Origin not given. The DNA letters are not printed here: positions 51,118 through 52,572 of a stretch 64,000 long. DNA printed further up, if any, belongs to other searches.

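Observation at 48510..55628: Operon-like C1 module: amidohydrolase, then three tandem GcvT-family THF-dependent demethylase paralogs, then MetV-MetF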

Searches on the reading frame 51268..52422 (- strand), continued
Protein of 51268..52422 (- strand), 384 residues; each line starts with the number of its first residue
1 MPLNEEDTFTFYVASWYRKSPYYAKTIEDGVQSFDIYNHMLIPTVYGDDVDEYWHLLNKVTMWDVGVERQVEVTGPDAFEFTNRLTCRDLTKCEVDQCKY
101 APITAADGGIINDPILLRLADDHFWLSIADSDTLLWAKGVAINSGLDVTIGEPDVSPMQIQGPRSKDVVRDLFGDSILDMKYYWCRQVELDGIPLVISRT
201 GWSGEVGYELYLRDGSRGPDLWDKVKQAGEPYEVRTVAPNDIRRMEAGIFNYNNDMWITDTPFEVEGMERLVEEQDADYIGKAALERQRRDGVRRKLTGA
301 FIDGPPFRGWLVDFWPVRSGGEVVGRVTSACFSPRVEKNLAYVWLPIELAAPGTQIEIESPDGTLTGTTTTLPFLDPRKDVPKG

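Call 34: search_protein_families(library=pfam, proteins=[L072:4003-5292:+, L072:5520-7361:-, L072:8332-9387:-, L072:9365-9739:-, L072:11597-14089:+, L072:14106-14909:+, L072:15356-18655:+, L072:18645-19343:+, L072:19382-20317:+, L072:14011-15300:-], max_evalue=0.00001)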
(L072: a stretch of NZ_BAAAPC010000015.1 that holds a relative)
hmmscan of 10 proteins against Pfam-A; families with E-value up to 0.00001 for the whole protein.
L072:4003-5292:+ (429 aa): 2 families
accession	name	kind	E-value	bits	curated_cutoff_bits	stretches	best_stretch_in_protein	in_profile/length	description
PF03453.22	MoeA_N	-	9.6e-31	107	30.8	1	41-192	21-160/160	MoeA N-terminal region (domain I and II)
PF00994.29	MoCF_biosynth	-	4.9e-20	72.1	26.6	1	204-345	1-142/144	Probable molybdopterin binding domain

L072:5520-7361:- (613 aa): 2 families
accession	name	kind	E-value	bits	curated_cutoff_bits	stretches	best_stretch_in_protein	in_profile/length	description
PF07690.21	MFS_1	-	7.4e-48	163.7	33.4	1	98-484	6-346/347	Major Facilitator Superfamily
PF00083.30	Sugar_tr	-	9.7e-06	25.1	22.3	1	123-197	46-122/452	Sugar (and other) transporter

L072:8332-9387:- (351 aa): 1 family
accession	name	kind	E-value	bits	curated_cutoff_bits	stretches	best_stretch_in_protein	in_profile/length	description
PF02219.23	MTHFR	-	5.3e-24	85.5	24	1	84-336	42-287/287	Methylenetetrahydrofolate reductase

L072:9365-9739:- (124 aa): 1 family
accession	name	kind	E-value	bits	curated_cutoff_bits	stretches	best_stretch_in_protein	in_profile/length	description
PF12225.13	DUF5981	-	8.9e-26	89.8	23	1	5-79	8-82/95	Methylene-tetrahydrofolate reductase C terminal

L072:11597-14089:+ (830 aa): 4 families
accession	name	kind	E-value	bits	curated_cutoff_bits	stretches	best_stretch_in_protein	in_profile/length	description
PF01571.26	GCV_T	-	5.3e-73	245.8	25.6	1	439-712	2-255/255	Aminomethyltransferase folate-binding domain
PF01266.30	DAO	-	3.3e-50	172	27.9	1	13-378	1-353/353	FAD dependent oxidoreductase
PF08669.17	GCV_T_C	-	6.9e-22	77.6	25.9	1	736-822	1-80/80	Glycine cleavage T-protein C-terminal barrel domain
PF16350.10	FAO_M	-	8.3e-20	71.2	27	1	381-435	1-55/56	FAD dependent oxidoreductase central domain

L072:14106-14909:+ (267 aa): 0 families

L072:15356-18655:+ (1099 aa): 7 families
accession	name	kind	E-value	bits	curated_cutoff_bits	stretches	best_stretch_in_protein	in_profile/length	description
PF01571.26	GCV_T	-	1.9e-71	240.8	25.6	1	696-962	1-255/255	Aminomethyltransferase folate-binding domain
PF17806.6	SO_alpha_A3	-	1.3e-29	102.8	23.1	1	600-681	4-86/87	Sarcosine oxidase A3 domain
PF07992.20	Pyr_redox_2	-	3.2e-13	50.2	26.1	1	230-498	2-248/291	Pyridine nucleotide-disulphide oxidoreductase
PF13510.11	Fer2_4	-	7.2e-13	48.8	22.8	1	127-204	4-77/82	2Fe-2S iron-sulfur cluster binding domain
PF12831.13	FAD_oxidored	-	1.4e-10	41.5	27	1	230-272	1-43/416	FAD dependent oxidoreductase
PF08669.17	GCV_T_C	-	1.7e-10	41.1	25.9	1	987-1091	2-80/80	Glycine cleavage T-protein C-terminal barrel domain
PF13450.12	NAD_binding_8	-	5.7e-08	33.4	21.9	1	233-298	1-63/68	NAD(P)-binding Rossmann-like domain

L072:18645-19343:+ (232 aa): 1 family
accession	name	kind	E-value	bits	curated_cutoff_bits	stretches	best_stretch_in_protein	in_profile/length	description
PF04268.17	SoxG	-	1.7e-10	41.7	21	1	65-184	14-130/152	Sarcosine oxidase, gamma subunit family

L072:19382-20317:+ (311 aa): 4 families
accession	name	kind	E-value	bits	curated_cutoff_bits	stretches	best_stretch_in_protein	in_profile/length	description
PF01614.24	IclR_C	-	2.8e-43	147.9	24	1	136-303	6-174/174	Bacterial transcriptional regulator IclR C-terminal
PF09339.16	HTH_IclR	-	4.1e-16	58.9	22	1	65-113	1-50/52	IclR helix-turn-helix domain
PF01047.28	MarR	-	5.3e-08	33.1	24.6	1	70-112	6-48/59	MarR family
PF12802.13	MarR_2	-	2e-07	31.5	27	1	69-113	7-52/61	MarR family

L072:14011-15300:- (429 aa): 0 families

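Call 39: search_protein_families(library=pfam, proteins=[L059:11250-12029:+, L051:12025-13203:+, L051:3508-5691:+, L051:5688-6692:+, L051:6746-7420:+, L053:11362-12777:+, L053:14107-16518:+, L053:16619-19162:+, L046:11902-12942:-, L011:8375-9991:+], max_evalue=0.00001)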
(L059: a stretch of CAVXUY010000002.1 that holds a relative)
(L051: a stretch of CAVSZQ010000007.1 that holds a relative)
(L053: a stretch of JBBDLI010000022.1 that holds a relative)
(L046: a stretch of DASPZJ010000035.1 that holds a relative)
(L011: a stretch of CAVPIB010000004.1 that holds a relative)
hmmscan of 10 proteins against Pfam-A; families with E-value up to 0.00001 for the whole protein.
L059:11250-12029:+ (259 aa): 1 family
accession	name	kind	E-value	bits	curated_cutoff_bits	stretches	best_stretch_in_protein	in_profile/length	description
PF02219.23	MTHFR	-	2.8e-10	40.5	24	1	16-174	41-204/287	Methylenetetrahydrofolate reductase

L051:12025-13203:+ (392 aa): 3 families
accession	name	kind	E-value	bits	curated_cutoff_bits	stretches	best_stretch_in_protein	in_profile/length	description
PF00465.25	Fe-ADH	-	9.7e-47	159.1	31.3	1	14-180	1-168/168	Iron-containing alcohol dehydrogenase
PF25137.1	ADH_Fe_C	-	1.3e-43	149.4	27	1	191-385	1-194/194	Fe-containing alcohol dehydrogenase family, C-terminal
PF13685.12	Fe-ADH_2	-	3.4e-08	34.1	28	1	19-110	2-95/149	Iron-containing alcohol dehydrogenase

L051:3508-5691:+ (727 aa): 1 family
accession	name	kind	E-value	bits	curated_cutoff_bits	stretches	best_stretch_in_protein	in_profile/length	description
PF00528.27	BPD_transp_1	-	3.4e-36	125.1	26.4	2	222-392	1-181/184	Binding-protein-dependent transport system inner membrane component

L051:5688-6692:+ (334 aa): 1 family
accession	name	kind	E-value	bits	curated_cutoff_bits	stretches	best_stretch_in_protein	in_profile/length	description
PF04069.17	OpuAC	-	4.2e-42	145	21.2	1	52-323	2-256/257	Substrate binding domain of ABC-type glycine betaine transport system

L051:6746-7420:+ (224 aa): 2 families
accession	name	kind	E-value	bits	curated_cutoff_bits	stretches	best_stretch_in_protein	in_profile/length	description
PF07729.17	FCD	-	5.7e-30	104.7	24.3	1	93-213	3-123/125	FCD domain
PF00392.27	GntR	-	1.7e-17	63.3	27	1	19-81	1-64/64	Bacterial regulatory proteins, gntR family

L053:11362-12777:+ (471 aa): 1 family
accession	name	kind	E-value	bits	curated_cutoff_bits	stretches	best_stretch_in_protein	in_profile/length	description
PF00474.23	SSF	-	1.4e-40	139.9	22.8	1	33-417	1-403/406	Sodium:solute symporter family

L053:14107-16518:+ (803 aa): 10 families
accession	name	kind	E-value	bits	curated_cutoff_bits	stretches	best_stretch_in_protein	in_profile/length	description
PF13469.12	Sulfotransfer_3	-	1.9e-47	162.7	27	1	552-743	1-215/216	Sulfotransferase family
PF14559.12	TPR_19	-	3.7e-18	66.1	25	1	326-384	8-66/68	Tetratricopeptide repeat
PF13428.12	TPR_14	-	7.9e-15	54.3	23.5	0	311-351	3-43/44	Tetratricopeptide repeat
PF07719.23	TPR_2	-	9e-14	50.8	27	0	313-341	5-33/34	Tetratricopeptide repeat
PF13431.12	TPR_17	-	2.4e-13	49.6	24.4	0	331-363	1-33/34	Tetratricopeptide repeat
PF23914.1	TPR_CcmH_CycH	-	5.5e-12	46.2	42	1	287-410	28-154/158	Cytochrome c-type biogenesis protein H TPR domain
PF00685.33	Sulfotransfer_1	-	3.1e-11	43.6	22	1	552-746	3-187/255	Sulfotransferase domain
PF13181.12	TPR_8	-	1.3e-08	34.7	25.7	0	411-439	1-29/34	Tetratricopeptide repeat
PF13432.12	TPR_16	-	2.9e-08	34.4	32.7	0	314-377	2-65/65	Tetratricopeptide repeat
PF24575.1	TPR_Slam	-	7.5e-06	26.8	35.2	0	284-357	21-95/104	Surface lipoprotein assembly modifier, N-terminal TPR repeats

L053:16619-19162:+ (847 aa): 2 families
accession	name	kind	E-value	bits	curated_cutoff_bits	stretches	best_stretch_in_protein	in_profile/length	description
PF00593.30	TonB_dep_Rec_b-barrel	-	1.6e-25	91.3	27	1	333-806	44-435/436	TonB dependent receptor-like, beta-barrel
PF07715.20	Plug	-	2.1e-14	54.3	23.9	1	53-166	2-107/107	TonB-dependent Receptor Plug Domain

L046:11902-12942:- (346 aa): 2 families
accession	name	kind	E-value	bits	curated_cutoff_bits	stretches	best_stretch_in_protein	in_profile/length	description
PF02274.22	ADI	-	2.5e-20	73.3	22.8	1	134-261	125-261/377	Arginine deiminase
PF19420.4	DDAH_eukar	-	5.8e-15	55.7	23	1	99-342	25-290/291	N,N dimethylarginine dimethylhydrolase, eukaryotic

L011:8375-9991:+ (538 aa): 4 families
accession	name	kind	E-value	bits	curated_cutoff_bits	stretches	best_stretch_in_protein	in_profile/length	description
PF01593.30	Amino_oxidase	-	1.9e-13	51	19.8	1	235-480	191-395/443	Flavin containing amine oxidoreductase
PF13450.12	NAD_binding_8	-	7e-10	39.5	21.9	1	9-48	1-40/68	NAD(P)-binding Rossmann-like domain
PF01266.30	DAO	-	2.2e-08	34.4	27.9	0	6-42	1-38/353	FAD dependent oxidoreductase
PF07992.20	Pyr_redox_2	-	1.9e-06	28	26.1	0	5-36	1-32/291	Pyridine nucleotide-disulphide oxidoreductase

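Call 41: search_solved_structures(query=L011:8375-9991:+, max_evalue=0.001)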
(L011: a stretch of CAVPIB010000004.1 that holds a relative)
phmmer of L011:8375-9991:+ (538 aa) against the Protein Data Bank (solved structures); distinct sequences matched with E-value up to 0.001: 13.
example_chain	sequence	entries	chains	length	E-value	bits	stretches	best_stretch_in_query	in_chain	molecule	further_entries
4dgk_A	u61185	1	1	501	2.9e-09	39.4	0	8-300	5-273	Phytoene dehydrogenase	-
6cr0_A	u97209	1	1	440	8.4e-06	28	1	3-44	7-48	(S)-6-hydroxynicotine oxidase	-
3ka7_A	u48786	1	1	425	0.00011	24.4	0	237-300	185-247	Oxidoreductase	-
8dsv_A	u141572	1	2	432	0.00024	23.2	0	5-49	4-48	FAD-dependent oxidoreductase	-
7c4a_A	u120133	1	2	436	0.00024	23.2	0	5-49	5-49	Amine oxidase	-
7c49_A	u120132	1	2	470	0.00029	22.9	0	5-49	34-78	Amine oxidase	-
7kho_A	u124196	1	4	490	0.00032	22.8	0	5-49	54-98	Amine oxidase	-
8dq7_A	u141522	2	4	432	0.00032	22.8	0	5-45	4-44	Amine oxidase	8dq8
5ttj_A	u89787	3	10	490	0.00032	22.8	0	5-49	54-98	Amine oxidase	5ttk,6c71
7khn_A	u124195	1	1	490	0.00032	22.8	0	5-49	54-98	Amine oxidase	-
7u6l_A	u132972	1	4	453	0.00054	22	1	5-45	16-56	Amine oxidase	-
7e7h_A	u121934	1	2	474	0.00062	21.8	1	5-45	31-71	Amino_oxidase domain-containing protein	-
2cvj_A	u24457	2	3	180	0.00079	21.5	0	5-42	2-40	thioredoxin reductase related protein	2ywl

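Call 42: search_protein_families(library=ncbifam, proteins=[L011:8375-9991:+, L059:11250-12029:+, L051:10001-11164:+, L072:9842-11170:+, L046:11902-12942:-, L074:6190-7302:-, L074:11199-12311:-, L074:12253-13182:+, L074:8621-9547:-], max_evalue=0.00001)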
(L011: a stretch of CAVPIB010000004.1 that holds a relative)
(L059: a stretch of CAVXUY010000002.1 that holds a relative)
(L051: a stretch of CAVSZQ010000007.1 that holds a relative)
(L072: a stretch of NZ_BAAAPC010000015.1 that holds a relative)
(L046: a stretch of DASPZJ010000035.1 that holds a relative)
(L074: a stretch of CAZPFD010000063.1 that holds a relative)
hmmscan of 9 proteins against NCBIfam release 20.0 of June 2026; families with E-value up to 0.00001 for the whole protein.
L011:8375-9991:+ (538 aa): 9 families
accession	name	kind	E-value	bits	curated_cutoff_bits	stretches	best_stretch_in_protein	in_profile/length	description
NF045689.1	BCarotKetCrtO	equivalog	2e-67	228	1000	1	4-533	3-544/563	beta-carotene ketolase CrtO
TIGR02730.1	carot_isom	equivalog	7e-24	84.5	586.9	1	237-515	218-477/493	carotenoid isomerase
TIGR02734.1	crtI_fam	subfamily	3.7e-21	75.4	238.1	1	237-528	208-492/504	phytoene desaturase family protein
NF045637.1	carotdesatCrtDProt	equivalog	1.4e-15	56.8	580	1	238-512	213-468/485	1-hydroxycarotenoid 3,4-desaturase CrtD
NF058655.1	CrtID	equivalog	9.1e-14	51.1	640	0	8-47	2-41/478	bifunctional phytoene desaturase/3,4-desaturase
TIGR02733.1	desat_CrtD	equivalog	2.4e-12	46.3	549.7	1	7-46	4-43/492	C-3',4' desaturase CrtD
NF005560.0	PRK07233.1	equivalog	2.7e-10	39.7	252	0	8-45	4-41/435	hypothetical protein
TIGR03467.1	HpnE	equivalog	8.1e-09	35.3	283.05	1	8-45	2-39/430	hydroxysqualene dehydroxylase HpnE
NF041385.1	Dggglyphlred_Halo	equivalog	7.8e-06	24.7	700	0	256-316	103-163/405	digeranylgeranylglycerophospholipid reductase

L059:11250-12029:+ (259 aa): 2 families
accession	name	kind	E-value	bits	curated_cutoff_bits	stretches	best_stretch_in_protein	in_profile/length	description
TIGR00676.1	fadh2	equivalog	1.6e-11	44.1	293.7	1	15-185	28-205/275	methylenetetrahydrofolate reductase [NAD(P)H]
TIGR00677.1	fadh2_euk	equivalog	6.4e-07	29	310.05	1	61-180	74-199/281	methylenetetrahydrofolate reductase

L051:10001-11164:+ (388 aa): 8 families
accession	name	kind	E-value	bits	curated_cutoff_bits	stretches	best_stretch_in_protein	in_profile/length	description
NF009133.0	PRK12486.1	equivalog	9e-107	357.2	410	1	13-379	10-368/369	dimethylsulfoniopropionate demethylase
NF053776.1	TmaoDeMthMsil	equivalog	7.3e-68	229.8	1100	1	21-386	390-760/763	trimethylamine N-oxide demethylase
NF001567.0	PRK00389.1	subfamily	1.3e-57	195.4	300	1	16-384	4-357/359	glycine cleavage system aminomethyltransferase GcvT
TIGR00528.1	gcvT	equivalog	1.7e-47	162.1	235.85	1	17-380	3-360/362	glycine cleavage system aminomethyltransferase GcvT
TIGR01372.1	soxA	subfamily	1.2e-38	132.6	1164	1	56-382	655-989/996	sarcosine oxidase subunit alpha family protein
NF010093.0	PRK13579.1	equivalog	2.7e-38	131.7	459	1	50-381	44-365/371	glycine cleavage system aminomethyltransferase GcvT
NF047633.1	SyrngDmethDesA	equivalog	4.9e-22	78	800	1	68-237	58-236/453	syringate O-demethylase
NF047885.1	VanMgalDeMLigM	equivalog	4.7e-11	42.3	580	1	68-237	57-237/461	vanillate/3-O-methylgallate O-demethylase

L072:9842-11170:+ (442 aa): 8 families
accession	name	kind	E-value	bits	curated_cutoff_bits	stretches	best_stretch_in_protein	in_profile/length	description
NF009133.0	PRK12486.1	equivalog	1e-99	333.9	410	1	48-424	4-368/369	dimethylsulfoniopropionate demethylase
NF053776.1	TmaoDeMthMsil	equivalog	1.1e-64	219.2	1100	1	62-430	390-759/763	trimethylamine N-oxide demethylase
NF001567.0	PRK00389.1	subfamily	4.5e-53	180.5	300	1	71-429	17-357/359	glycine cleavage system aminomethyltransferase GcvT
TIGR00528.1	gcvT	equivalog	2.8e-45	154.8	235.85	1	80-425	24-360/362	glycine cleavage system aminomethyltransferase GcvT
NF010093.0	PRK13579.1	equivalog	5.1e-38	130.8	459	1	89-428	42-367/371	glycine cleavage system aminomethyltransferase GcvT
TIGR01372.1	soxA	subfamily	3.5e-37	127.7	1164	1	97-428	655-990/996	sarcosine oxidase subunit alpha family protein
NF047633.1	SyrngDmethDesA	equivalog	4.9e-16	58.3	800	1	109-278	58-236/453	syringate O-demethylase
NF047885.1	VanMgalDeMLigM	equivalog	5.2e-12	45.5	580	1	109-278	57-237/461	vanillate/3-O-methylgallate O-demethylase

L046:11902-12942:- (346 aa): 5 families
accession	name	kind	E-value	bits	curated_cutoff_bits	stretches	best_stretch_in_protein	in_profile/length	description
NF045660.1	DiMthArgaseDdahStm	equivalog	1.8e-30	106.6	340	1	75-339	3-246/249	dimethylargininase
NF045658.1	DiMArgaseDdah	equivalog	1.7e-24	87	450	1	93-339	22-251/254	dimethylargininase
NF002381.0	PRK01388.1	subfamily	2.2e-21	76.2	414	2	180-260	209-288/405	arginine deiminase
TIGR01078.1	arcA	equivalog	4e-19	68.7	489.1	2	181-259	209-287/408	arginine deiminase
NF045659.1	DiMArgaseDdahMtb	equivalog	2.3e-07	30.3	300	1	90-292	42-235/283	dimethylargininase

L074:6190-7302:- (370 aa): 0 families

L074:11199-12311:- (370 aa): 5 families
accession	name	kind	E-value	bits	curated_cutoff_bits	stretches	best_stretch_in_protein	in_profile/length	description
NF007662.0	PRK10334.1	subfamily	4.6e-25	88.4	321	1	147-365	62-277/286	small-conductance mechanosensitive channel MscS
NF047602.1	MscsSHelicob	equivalog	5.6e-24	85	400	1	160-359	55-252/260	small-conductance mechanosensitive channel MscS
NF047601.1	MscSThanab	equivalog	5.4e-19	68.7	500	1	171-363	85-274/280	small-conductance mechanosensitive channel MscS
NF008438.0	PRK11281.1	equivalog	2.4e-09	35.6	991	1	178-363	909-1086/1113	mechanosensitive channel MscK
NF008542.0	PRK11465.1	equivalog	6.1e-07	28.1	596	1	162-253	521-612/741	mechanosensitive channel protein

L074:12253-13182:+ (309 aa): 0 families

L074:8621-9547:- (308 aa): 11 families
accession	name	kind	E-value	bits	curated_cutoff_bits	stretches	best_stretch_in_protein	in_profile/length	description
NF008426.0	PRK11260.1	equivalog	1.7e-35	122.6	312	1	36-303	9-265/266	cystine ABC transporter substrate-binding protein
TIGR01096.1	3A0103s03R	subfamily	7e-34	117.4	256.35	1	44-297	4-249/250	lysine/arginine/ornithine ABC transporter substrate-binding protein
NF007029.0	PRK09495.1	equivalog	1.8e-18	67.2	303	1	58-301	18-246/248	glutamine ABC transporter substrate-binding protein GlnH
NF011583.0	PRK15007.1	subfamily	9.4e-18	64.4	358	1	62-298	18-241/243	arginine ABC transporter substrate-binding protein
NF041764.1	ArtI_Ecoli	equivalog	5.4e-17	62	522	1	63-298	19-241/243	arginine ABC transporter substrate-binding protein ArtI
NF041765.1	ArtJ_Ecoli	equivalog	3.9e-14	52.8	510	1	62-298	18-241/243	arginine ABC transporter substrate-binding protein ArtJ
NF011965.0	PRK15437.1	equivalog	3.3e-12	46.5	459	1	66-302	27-257/260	histidine ABC transporter substrate-binding protein HisJ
NF011586.0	PRK15010.1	equivalog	4.5e-11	42.8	440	1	64-298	25-253/260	lysine/arginine/ornithine ABC transporter substrate-binding protein ArgT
NF052427.1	StpK7MSMEG_1200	equivalog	1.8e-10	39.9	900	1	59-177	356-472/601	serine/threonine protein kinase StpK7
NF008112.0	PRK10859.1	equivalog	4e-09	35.4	354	1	43-188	19-166/483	membrane-bound lytic murein transglycosylase MltF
NF008885.0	PRK11917.1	equivalog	3e-07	30.2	373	1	53-184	26-161/259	bifunctional adhesin/ABC transporter aspartate/glutamate-binding protein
